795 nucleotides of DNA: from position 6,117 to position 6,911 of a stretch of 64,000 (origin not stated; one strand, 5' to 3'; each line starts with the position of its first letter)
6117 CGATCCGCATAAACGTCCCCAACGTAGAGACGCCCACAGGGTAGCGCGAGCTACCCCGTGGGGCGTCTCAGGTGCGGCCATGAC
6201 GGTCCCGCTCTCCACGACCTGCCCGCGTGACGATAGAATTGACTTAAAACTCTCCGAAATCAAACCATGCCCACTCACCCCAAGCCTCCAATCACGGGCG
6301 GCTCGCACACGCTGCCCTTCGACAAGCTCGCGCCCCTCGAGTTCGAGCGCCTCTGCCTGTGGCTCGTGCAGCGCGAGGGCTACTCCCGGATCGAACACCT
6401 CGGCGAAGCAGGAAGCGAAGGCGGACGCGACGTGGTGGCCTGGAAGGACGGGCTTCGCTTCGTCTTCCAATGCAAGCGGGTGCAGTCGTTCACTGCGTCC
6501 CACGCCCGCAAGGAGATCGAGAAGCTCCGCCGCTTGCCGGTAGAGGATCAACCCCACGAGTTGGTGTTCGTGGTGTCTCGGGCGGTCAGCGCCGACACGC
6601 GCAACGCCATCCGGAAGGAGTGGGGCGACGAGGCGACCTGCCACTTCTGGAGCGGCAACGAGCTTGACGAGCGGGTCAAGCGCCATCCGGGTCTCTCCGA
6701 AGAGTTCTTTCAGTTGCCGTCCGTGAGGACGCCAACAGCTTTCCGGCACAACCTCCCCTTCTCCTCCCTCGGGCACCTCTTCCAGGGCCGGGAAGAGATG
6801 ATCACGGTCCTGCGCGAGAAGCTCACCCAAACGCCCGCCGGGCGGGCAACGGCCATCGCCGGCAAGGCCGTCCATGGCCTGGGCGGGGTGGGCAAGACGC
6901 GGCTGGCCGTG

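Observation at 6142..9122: Mrr-nuclease/NB-ARC/TPR STAND NTPase inserted in the hydrogenase maturation locus and bracketed by identical REP-like hairpins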

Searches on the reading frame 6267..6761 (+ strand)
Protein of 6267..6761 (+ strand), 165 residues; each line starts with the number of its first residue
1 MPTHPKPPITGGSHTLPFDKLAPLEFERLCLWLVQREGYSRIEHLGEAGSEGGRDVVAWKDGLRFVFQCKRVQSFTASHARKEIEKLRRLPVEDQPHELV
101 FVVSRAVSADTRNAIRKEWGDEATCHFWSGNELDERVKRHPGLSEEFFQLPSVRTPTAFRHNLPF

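Call 25: search_solved_structures(query=window:6267-6761:+, max_evalue=10, show_alignments=3)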
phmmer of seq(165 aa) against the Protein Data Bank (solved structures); distinct sequences matched with E-value up to 10: 3.
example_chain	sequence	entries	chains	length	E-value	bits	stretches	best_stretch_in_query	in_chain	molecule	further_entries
6sl5_H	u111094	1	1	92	0.7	12.9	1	124-151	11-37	PsaH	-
9mgw_H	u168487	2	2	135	1.2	12.2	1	123-151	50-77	PSAH1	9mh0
9mh1_H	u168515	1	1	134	1.6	11.8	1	122-151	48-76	PSAH1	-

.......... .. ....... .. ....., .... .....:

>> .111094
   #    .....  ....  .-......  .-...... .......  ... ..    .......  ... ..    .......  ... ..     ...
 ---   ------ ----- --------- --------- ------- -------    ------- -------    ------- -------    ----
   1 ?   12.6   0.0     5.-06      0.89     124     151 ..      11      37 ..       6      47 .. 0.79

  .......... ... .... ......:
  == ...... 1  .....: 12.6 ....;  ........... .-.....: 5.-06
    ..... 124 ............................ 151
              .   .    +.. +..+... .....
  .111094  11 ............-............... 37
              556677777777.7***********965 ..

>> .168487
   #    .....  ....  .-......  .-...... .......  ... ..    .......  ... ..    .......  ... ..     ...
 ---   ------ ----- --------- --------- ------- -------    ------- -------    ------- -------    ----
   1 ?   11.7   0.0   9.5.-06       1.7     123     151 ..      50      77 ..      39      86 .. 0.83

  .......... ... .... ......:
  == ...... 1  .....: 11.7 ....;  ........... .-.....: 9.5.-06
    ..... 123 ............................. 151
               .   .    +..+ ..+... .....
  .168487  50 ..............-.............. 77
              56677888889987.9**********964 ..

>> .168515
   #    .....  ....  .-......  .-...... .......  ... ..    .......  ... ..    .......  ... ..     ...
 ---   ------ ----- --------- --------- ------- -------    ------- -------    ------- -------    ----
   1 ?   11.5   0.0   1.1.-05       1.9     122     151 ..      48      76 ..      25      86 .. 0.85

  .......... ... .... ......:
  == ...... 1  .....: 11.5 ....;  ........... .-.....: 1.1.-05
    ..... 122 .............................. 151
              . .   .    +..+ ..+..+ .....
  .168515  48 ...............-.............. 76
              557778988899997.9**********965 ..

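Call 67: search_solved_structures(query=A4, max_evalue=10, show_alignments=3)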
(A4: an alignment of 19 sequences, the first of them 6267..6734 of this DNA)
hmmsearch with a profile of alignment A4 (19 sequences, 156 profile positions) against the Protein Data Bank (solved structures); distinct sequences matched with E-value up to 10: 2.
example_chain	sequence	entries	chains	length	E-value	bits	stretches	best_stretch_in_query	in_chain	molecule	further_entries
7xlz_A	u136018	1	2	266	0.26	14.2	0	51-96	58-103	Siderophore-interacting protein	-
6k6r_A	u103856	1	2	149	1.6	11.7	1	81-125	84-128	Thiosulfate sulfurtransferase RDL2, mitochondrial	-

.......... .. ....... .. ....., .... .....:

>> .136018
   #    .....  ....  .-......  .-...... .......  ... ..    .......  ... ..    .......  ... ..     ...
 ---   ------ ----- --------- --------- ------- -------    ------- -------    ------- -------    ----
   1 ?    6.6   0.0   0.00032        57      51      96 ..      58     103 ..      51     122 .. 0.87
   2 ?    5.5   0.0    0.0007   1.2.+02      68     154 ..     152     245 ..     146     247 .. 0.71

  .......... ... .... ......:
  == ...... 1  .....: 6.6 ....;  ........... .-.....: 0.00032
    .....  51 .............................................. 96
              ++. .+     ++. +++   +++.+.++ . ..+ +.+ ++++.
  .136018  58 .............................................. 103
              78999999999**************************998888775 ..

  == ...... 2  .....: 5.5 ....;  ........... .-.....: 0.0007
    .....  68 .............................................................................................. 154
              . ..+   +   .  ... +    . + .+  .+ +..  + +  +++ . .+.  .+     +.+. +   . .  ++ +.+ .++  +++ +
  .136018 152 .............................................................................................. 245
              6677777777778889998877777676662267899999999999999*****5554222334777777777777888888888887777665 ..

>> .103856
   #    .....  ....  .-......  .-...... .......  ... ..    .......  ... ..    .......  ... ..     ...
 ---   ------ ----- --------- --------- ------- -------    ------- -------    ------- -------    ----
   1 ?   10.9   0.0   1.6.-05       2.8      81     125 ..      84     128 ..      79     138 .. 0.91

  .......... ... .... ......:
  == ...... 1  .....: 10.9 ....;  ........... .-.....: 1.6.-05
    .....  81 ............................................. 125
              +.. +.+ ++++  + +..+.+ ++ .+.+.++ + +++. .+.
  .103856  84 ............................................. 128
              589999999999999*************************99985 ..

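Call 74: predict_structure(alignment_id=A4)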
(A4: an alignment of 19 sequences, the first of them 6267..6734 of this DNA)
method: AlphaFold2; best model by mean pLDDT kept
length: 156 residues; sequences in the alignment: 19
mean_pLDDT: 83.5   pTM: 0.78
mean pLDDT of the five models: 83.5, 83.1, 82.4, 81.9, 78.6
residues with pLDDT >= 90: 90; 70-90: 36; 50-70: 12; < 50: 18
segments of 3 or more residues with pLDDT < 50: 1-12, 49-51, 154-156
pLDDT, mean of each block of 10 residues (from residue 1): 41 73 89 94 66 79 94 91 93 94 93 96 94 92 84 51
secondary structure, 60 per line:
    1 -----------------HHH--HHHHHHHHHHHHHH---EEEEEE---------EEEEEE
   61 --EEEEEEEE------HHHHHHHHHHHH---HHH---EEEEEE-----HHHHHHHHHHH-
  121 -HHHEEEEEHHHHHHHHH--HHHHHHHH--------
elements in order: H23-36 E40-45 E55-60 E63-70 H77-88 E98-103 H109-119 E125-129 H130-138 H141-148

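Call 76: fold_search(model_id=the predicted structure, library=pdb)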
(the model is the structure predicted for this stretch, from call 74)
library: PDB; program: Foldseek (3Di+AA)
matches with E <= 10: 1132; with E <= 0.001: 0
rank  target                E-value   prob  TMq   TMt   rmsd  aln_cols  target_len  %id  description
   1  9u49_A                1.4e-03  1.00  0.43  0.20   6.9       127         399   14  crystal structure of Cdn1 in complex with cA4 (released 2026-02-04)
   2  5gkj_B                5.9e-03  1.00  0.45  0.33   4.0       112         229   19  Structure of EndoMS in apo form (released 2016-11-02)
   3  5gke_A                6.3e-03  1.00  0.45  0.32   4.3       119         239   19  Structure of EndoMS-dsDNA1 complex (released 2016-11-02)
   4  1y88                  1.3e-02  0.99  0.50  0.43   5.5       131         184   17  Crystal Structure of Protein of Unknown Function AF1548 (released 2004-12-21)
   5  8z4i_A                1.8e-02  0.99  0.43  0.20   5.1       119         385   13  crystal structure of Cdn1 in complex with cA3 (released 2026-02-04)
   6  2vld_A                2.2e-02  0.99  0.44  0.32   4.1       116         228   16  crystal structure of a repair endonuclease from Pyrococcus abyssi (released 2009-05-19)
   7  6ah0_A                2.2e-02  0.44  0.25  0.03  13.8       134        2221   18  The Cryo-EM Structure of the Precusor of Human Pre-catalytic Spliceosome (pre-B complex) (released 2018-11-14)
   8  8q3y_A                2.4e-02  0.96  0.45  0.18   8.0       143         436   10  Crystal structure of apo Can2 from Thermoanaerobacter brockii (released 2023-11-22)
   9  1wtd_A                2.4e-02  0.91  0.40  0.27   5.8       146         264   14  Crystal structure of type II restrcition endonuclease, EcoO109I DNA-free form (released 2004-12-14)
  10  4i43_B                3.1e-02  0.44  0.26  0.04  15.3       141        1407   16  Crystal structure of Prp8:Aar2 complex (released 2013-01-23)
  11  8h6e_5B               3.3e-02  0.44  0.26  0.03  14.0       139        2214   16  Cryo-EM structure of human exon-defined spliceosome in the late pre-B state. (released 2024-05-01)
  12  7fmi_A                4.0e-02  0.41  0.26  0.17  14.5       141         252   13  PanDDA analysis group deposition -- Aar2/RNaseH in complex with fragment P06C11 from the F2X-Universal Library (released 2022-11-02)
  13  8q3k_E                4.3e-02  0.99  0.47  0.38   3.9       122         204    9  The open state of the ASFV apo-RNA polymerase (released 2024-02-14)
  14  1wtd_B                4.3e-02  0.94  0.37  0.24   4.5       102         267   13  Crystal structure of type II restrcition endonuclease, EcoO109I DNA-free form (released 2004-12-14)
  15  8zwo_E                4.3e-02  0.41  0.27  0.15   8.3       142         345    8  Structure of CTF18-PCNA with ATP (released 2025-06-18)
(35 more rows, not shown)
